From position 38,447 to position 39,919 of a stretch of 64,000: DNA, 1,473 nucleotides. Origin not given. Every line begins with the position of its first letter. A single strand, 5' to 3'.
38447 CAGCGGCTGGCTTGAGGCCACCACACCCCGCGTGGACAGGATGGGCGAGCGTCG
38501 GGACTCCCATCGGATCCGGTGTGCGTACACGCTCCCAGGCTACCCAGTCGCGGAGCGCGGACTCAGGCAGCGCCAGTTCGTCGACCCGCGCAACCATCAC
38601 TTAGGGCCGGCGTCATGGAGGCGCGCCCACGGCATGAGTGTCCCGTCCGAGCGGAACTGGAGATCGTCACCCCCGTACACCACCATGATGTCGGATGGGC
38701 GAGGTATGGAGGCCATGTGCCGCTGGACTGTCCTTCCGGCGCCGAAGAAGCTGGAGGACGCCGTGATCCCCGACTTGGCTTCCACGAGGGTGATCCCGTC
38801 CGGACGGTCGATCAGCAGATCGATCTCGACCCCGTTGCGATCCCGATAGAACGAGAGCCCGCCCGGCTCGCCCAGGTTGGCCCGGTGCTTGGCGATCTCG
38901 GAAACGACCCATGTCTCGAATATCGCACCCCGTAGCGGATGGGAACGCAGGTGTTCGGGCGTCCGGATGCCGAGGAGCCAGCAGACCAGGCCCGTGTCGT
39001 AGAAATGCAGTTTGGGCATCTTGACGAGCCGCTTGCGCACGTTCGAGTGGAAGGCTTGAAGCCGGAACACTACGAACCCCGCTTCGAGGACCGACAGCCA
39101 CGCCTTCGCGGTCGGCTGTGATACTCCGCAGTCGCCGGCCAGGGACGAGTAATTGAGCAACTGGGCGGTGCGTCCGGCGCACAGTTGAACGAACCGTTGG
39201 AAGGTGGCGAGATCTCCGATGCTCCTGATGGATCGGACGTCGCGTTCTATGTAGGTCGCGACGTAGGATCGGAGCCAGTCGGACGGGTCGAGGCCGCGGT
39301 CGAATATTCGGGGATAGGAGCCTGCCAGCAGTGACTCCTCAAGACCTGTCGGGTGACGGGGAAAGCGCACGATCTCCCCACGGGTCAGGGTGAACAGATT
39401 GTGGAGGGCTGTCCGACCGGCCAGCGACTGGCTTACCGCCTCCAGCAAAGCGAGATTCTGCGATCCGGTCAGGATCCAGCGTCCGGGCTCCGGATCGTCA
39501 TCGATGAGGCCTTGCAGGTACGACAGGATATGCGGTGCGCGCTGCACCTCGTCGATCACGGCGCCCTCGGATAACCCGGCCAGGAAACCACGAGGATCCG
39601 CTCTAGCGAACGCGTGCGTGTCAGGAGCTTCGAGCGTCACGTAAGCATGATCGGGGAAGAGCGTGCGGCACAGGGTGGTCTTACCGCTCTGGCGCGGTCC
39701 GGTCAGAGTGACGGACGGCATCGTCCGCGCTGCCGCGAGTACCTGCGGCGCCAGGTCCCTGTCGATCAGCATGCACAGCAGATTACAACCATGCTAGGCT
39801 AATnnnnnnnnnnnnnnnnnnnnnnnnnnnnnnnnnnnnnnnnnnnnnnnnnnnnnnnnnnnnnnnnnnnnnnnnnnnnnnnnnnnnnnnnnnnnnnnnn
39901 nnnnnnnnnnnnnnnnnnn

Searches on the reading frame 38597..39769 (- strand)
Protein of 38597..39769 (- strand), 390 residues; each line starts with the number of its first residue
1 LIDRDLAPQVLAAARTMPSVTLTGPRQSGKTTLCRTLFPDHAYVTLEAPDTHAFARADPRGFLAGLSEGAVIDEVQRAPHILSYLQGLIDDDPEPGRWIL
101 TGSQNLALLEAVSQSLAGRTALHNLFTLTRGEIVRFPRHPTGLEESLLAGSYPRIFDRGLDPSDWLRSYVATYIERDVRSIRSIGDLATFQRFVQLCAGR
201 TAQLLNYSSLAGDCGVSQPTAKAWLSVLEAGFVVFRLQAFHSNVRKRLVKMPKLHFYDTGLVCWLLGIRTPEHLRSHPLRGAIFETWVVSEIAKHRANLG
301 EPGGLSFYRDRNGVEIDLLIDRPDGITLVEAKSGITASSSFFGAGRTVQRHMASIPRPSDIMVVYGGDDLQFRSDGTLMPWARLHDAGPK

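Call 70: search_protein_families(library=padloc, proteins=[window:38597-39769:-], max_evalue=0.001)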
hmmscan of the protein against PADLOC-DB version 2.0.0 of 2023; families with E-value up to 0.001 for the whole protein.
window:38597-39769:- (390 aa): 7 families
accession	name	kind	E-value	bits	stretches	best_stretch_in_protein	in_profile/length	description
PDLC04790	PDC-S01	-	4.6e-101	336.6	1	1-385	11-418/422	-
PDLC04789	PDC-S01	-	7.3e-54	181.2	1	2-334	2-341/375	-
PDLC04791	PDC-S01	-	2.7e-23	80.3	1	21-339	23-357/395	-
PDLC04787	PDC-S01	-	8.7e-21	72.2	1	3-271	12-309/412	-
PDLC04786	PDC-S01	-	7.7e-09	32.8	1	249-337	303-390/439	-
PDLC04788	PDC-S01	-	1.5e-08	32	1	190-338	233-387/448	-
PDLC04792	PDC-S01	-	2.8e-08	30.8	1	253-336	306-387/452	-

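Call 71: search_protein_families(library=pfam, proteins=[window:38597-39769:-], max_evalue=0.001)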
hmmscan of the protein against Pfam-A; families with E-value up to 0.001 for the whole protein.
window:38597-39769:- (390 aa): 3 families
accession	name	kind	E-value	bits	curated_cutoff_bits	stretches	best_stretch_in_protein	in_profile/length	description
PF13635.12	DUF4143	-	1.4e-50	171.6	28.1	1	175-334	1-160/160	Domain of unknown function (DUF4143)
PF13173.12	AAA_14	-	2.4e-22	79.8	27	1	19-133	4-128/129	AAA domain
PF13191.12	AAA_16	-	2.4e-05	25.4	32.6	1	15-103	22-114/167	AAA ATPase domain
